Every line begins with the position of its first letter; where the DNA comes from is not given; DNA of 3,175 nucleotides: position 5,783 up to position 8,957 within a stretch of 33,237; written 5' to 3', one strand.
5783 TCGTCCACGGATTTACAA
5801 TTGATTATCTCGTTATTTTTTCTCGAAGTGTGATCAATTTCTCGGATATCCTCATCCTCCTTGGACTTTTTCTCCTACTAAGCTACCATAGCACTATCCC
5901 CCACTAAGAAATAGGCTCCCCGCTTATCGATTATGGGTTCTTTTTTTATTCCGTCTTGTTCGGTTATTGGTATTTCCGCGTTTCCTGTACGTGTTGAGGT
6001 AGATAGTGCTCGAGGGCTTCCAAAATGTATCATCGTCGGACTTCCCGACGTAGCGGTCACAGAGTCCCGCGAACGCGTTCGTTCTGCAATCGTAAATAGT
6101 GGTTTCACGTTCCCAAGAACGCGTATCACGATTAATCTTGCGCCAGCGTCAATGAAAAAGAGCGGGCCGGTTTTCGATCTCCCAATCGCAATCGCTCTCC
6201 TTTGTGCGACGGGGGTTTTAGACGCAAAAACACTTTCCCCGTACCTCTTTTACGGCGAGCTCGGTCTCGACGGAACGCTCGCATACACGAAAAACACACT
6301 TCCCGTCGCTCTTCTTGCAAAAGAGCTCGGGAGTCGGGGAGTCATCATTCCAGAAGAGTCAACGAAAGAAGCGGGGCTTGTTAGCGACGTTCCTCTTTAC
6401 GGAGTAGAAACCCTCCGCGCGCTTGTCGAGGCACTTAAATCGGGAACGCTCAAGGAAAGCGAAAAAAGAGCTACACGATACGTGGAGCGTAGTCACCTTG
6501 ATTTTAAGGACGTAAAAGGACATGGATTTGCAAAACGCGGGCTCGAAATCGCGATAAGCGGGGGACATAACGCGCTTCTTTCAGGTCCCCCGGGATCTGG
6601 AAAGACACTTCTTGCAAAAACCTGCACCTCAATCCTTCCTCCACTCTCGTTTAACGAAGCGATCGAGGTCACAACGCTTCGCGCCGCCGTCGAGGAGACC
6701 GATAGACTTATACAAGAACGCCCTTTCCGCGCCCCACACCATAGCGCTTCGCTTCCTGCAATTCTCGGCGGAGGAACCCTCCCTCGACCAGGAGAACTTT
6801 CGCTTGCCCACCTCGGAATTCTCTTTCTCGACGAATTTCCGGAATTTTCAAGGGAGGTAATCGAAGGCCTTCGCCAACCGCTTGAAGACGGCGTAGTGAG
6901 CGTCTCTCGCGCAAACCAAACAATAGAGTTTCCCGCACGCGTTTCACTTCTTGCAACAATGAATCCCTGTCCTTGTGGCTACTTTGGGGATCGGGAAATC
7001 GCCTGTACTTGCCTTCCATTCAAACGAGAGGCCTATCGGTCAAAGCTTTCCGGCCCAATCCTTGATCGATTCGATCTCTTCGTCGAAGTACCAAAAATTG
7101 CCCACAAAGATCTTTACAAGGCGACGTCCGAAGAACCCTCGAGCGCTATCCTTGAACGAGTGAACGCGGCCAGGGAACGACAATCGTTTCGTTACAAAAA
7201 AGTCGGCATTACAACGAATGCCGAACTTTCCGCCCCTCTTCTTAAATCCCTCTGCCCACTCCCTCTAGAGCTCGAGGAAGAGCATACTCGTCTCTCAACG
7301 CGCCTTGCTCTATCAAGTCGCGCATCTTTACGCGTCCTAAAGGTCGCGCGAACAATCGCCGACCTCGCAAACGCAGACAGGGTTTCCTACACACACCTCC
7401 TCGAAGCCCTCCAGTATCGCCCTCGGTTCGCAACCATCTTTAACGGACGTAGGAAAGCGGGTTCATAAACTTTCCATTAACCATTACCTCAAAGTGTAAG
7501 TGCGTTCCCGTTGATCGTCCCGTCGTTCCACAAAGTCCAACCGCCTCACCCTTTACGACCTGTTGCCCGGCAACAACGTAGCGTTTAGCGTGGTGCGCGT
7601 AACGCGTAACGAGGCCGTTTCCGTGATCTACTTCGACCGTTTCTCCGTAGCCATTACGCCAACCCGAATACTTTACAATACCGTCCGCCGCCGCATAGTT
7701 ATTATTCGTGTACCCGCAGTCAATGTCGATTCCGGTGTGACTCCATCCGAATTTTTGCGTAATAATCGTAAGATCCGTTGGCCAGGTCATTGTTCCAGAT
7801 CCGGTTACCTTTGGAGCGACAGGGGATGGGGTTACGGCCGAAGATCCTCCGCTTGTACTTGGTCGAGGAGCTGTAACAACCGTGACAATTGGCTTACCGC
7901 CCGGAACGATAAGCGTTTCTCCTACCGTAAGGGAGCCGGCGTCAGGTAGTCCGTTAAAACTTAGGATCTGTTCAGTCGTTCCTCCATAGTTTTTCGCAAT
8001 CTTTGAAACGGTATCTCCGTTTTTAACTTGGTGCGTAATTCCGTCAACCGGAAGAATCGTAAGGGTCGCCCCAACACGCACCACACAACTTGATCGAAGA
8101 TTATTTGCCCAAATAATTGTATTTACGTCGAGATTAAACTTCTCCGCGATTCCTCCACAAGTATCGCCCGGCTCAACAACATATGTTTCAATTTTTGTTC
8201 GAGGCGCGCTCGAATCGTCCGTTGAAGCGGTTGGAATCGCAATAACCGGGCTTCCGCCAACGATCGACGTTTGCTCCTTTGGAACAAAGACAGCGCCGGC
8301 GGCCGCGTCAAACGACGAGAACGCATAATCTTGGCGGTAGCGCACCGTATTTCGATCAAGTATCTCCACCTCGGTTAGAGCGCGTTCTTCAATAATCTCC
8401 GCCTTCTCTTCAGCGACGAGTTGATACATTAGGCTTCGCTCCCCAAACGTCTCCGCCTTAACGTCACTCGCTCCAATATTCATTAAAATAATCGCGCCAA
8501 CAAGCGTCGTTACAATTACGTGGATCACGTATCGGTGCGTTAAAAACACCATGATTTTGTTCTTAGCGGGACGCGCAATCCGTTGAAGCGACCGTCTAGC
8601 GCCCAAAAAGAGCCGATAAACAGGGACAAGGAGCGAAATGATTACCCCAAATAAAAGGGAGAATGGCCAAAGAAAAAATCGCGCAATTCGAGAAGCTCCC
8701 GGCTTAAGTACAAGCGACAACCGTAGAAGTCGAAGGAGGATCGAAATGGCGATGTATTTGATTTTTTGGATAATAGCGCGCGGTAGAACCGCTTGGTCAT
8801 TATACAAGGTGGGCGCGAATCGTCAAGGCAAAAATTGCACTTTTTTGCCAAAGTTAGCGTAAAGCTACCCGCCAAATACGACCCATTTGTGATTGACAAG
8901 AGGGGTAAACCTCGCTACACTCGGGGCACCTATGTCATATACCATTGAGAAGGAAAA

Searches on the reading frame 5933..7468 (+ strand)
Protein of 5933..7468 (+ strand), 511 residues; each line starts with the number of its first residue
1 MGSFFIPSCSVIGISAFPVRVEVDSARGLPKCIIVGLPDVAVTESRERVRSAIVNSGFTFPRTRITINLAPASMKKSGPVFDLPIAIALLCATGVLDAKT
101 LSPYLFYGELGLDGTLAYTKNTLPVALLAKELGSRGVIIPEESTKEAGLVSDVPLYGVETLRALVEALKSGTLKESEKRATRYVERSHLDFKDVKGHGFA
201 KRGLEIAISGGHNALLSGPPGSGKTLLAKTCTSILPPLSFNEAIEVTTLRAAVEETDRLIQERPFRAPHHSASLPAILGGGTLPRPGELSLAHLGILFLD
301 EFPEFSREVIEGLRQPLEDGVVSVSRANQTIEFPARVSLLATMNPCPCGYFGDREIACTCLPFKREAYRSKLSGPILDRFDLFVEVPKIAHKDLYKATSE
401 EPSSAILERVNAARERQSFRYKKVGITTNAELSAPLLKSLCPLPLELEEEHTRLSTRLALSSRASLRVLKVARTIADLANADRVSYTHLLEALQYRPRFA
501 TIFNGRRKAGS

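Call 40: search_protein_families(library=pfam, proteins=[window:5933-7468:+], max_evalue=0.00001)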
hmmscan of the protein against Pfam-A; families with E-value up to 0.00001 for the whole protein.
window:5933-7468:+ (511 aa): 5 families
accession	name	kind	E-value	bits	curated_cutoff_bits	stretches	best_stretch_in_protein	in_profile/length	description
PF01078.27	Mg_chelatase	-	6.2e-82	274.4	20.3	1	190-393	1-206/207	Magnesium chelatase, subunit ChlI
PF13541.12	ChlI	-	2.3e-41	141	27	1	21-142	1-120/121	Subunit ChlI of Mg-chelatase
PF13335.12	Mg_chelatase_C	-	1.9e-24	86.5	26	1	401-496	2-94/94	Magnesium chelatase, subunit ChlI C-terminal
PF00493.29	MCM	-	4.6e-11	42.7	23.3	1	286-387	114-205/224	MCM P-loop domain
PF07728.20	AAA_5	-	2.5e-09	37.7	22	1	214-347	2-125/139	AAA domain (dynein-related subfamily)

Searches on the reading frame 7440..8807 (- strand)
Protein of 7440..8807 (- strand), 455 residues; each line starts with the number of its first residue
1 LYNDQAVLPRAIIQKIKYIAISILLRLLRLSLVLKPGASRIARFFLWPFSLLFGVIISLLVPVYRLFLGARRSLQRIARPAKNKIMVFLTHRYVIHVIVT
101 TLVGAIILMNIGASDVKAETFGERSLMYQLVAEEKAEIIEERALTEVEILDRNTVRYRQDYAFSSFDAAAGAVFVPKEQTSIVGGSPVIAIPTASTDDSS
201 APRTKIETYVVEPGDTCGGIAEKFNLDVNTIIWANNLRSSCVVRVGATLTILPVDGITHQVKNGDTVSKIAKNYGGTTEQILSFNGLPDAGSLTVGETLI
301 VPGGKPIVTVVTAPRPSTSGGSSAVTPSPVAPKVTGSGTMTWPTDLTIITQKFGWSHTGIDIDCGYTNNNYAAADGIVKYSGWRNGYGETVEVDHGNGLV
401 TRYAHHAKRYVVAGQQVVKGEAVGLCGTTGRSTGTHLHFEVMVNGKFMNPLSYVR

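Call 40: search_protein_families(library=pfam, proteins=[window:7440-8807:-], max_evalue=0.00001)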
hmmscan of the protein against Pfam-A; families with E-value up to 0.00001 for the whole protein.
window:7440-8807:- (455 aa): 3 families
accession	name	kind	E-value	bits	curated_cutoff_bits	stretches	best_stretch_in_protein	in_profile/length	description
PF01551.29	Peptidase_M23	-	3.3e-28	98.2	28.7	1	356-450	2-96/96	Peptidase family M23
PF01476.26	LysM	-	2.6e-23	82.1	20.9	2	259-302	1-43/43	LysM domain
PF23473.1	LysM3_LYK4_5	-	2.8e-12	46.9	29.3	0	208-240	4-36/48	LYK4/5 LysM3 domain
